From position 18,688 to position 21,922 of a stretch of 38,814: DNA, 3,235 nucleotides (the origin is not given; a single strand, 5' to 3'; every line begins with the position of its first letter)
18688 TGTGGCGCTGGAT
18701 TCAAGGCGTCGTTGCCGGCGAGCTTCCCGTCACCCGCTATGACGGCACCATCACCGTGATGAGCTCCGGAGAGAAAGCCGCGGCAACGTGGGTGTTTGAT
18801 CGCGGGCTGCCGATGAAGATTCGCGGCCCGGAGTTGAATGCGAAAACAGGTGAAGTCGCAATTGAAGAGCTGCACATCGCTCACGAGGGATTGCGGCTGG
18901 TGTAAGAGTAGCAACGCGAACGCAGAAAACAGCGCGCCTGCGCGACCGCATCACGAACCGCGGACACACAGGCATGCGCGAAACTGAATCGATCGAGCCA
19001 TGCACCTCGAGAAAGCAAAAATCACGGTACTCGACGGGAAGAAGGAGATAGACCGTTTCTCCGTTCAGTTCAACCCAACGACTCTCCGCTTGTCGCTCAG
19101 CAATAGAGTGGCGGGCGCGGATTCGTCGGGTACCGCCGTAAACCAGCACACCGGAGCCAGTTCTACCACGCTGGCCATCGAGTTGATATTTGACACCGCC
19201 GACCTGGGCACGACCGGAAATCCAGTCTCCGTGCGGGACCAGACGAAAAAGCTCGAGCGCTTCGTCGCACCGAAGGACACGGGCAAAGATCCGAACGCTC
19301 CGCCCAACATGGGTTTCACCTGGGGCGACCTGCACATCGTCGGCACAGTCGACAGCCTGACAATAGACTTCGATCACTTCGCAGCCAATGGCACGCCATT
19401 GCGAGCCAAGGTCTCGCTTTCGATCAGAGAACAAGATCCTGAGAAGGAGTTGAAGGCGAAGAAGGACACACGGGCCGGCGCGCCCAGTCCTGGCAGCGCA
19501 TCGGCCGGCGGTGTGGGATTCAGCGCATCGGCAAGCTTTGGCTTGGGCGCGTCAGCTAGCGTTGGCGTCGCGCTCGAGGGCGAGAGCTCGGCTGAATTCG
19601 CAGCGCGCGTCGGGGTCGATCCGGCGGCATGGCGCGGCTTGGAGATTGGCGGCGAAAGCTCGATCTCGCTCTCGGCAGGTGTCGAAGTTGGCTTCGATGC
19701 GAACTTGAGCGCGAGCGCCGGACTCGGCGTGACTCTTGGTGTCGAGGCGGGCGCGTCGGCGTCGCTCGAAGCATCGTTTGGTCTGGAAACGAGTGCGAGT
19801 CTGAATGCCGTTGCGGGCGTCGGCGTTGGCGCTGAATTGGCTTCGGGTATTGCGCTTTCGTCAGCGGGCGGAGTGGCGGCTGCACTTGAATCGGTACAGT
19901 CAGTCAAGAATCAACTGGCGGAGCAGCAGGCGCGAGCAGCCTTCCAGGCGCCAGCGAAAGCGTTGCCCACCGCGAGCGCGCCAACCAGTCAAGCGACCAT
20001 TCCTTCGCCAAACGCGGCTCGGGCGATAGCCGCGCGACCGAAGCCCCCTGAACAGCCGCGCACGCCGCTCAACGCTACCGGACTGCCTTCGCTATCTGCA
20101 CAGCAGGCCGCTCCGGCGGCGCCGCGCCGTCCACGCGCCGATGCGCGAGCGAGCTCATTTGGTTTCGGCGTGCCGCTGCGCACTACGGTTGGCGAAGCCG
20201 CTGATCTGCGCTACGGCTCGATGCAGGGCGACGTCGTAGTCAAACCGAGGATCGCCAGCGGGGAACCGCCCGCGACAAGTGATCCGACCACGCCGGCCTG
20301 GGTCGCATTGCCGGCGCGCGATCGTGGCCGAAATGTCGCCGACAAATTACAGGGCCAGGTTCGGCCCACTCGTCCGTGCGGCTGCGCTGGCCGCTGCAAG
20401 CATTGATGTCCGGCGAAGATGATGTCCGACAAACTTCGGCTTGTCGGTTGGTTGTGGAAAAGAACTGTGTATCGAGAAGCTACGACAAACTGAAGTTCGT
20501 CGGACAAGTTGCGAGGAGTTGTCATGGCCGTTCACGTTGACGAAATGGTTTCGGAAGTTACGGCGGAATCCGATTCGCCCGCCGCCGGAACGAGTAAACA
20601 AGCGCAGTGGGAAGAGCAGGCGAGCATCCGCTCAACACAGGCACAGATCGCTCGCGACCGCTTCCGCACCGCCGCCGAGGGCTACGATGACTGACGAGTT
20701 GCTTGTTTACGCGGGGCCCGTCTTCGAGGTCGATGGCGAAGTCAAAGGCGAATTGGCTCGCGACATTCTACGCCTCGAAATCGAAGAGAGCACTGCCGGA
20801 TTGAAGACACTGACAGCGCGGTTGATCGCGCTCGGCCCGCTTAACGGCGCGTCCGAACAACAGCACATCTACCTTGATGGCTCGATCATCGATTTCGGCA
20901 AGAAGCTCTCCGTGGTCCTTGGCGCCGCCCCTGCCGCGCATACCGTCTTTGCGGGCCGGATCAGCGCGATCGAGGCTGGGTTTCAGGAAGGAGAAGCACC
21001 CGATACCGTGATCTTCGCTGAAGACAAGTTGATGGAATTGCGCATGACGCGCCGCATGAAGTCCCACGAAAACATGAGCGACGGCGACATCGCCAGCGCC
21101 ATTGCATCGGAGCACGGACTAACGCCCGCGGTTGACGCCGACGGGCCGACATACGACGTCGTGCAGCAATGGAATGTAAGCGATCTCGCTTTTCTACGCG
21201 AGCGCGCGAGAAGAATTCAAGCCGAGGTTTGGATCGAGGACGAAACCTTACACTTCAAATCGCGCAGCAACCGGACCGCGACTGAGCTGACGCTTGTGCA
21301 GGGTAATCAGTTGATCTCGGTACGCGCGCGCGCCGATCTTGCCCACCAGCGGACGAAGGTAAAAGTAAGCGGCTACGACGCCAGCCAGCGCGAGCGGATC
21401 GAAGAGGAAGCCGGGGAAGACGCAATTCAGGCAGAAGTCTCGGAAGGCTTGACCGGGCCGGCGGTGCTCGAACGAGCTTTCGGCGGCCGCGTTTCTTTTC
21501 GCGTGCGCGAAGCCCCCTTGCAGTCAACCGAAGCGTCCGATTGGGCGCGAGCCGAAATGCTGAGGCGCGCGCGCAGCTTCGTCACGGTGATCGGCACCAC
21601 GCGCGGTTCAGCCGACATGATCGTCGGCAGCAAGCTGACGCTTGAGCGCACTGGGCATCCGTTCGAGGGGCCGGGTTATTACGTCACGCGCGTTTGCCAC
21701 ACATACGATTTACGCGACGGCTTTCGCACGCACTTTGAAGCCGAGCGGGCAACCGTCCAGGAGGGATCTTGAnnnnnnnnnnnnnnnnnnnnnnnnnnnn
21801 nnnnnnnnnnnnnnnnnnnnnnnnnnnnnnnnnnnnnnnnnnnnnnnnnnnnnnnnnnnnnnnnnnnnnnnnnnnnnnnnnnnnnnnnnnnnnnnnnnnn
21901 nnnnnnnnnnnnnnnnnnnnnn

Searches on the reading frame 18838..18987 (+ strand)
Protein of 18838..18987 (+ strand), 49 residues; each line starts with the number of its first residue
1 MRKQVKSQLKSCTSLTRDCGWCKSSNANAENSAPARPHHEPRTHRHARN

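Call 47: search_protein_families(library=pfam, proteins=[window:18838-18987:+], max_evalue=0.01)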
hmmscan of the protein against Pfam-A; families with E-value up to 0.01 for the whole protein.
window:18838-18987:+ (49 aa): 1 family
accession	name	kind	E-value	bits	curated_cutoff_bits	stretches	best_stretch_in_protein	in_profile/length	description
PF17205.9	PSI_integrin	-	0.005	17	27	1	10-30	10-29/47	Integrin plexin domain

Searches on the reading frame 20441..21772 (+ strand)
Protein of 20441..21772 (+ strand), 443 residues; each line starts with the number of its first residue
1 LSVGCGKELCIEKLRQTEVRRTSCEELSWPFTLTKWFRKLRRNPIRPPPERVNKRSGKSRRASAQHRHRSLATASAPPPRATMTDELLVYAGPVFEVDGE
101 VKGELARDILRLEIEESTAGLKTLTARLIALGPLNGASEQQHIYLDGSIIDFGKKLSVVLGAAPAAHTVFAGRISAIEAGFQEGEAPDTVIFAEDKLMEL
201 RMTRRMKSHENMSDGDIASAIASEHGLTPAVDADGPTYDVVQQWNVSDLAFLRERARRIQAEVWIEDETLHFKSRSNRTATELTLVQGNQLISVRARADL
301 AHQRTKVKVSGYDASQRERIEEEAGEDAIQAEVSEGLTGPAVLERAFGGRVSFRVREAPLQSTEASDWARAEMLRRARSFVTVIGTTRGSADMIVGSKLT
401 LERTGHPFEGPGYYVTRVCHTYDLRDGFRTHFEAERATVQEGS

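Call 3: search_protein_families(library=pfam, proteins=[window:20441-21772:+], max_evalue=0.01)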
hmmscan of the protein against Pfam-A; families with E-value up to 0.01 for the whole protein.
window:20441-21772:+ (443 aa): 1 family
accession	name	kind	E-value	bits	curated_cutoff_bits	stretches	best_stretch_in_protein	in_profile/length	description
PF05954.17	Phage_GPD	-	1.3e-10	41.4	30.1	1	153-422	28-301/305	Phage tail baseplate hub (GPD)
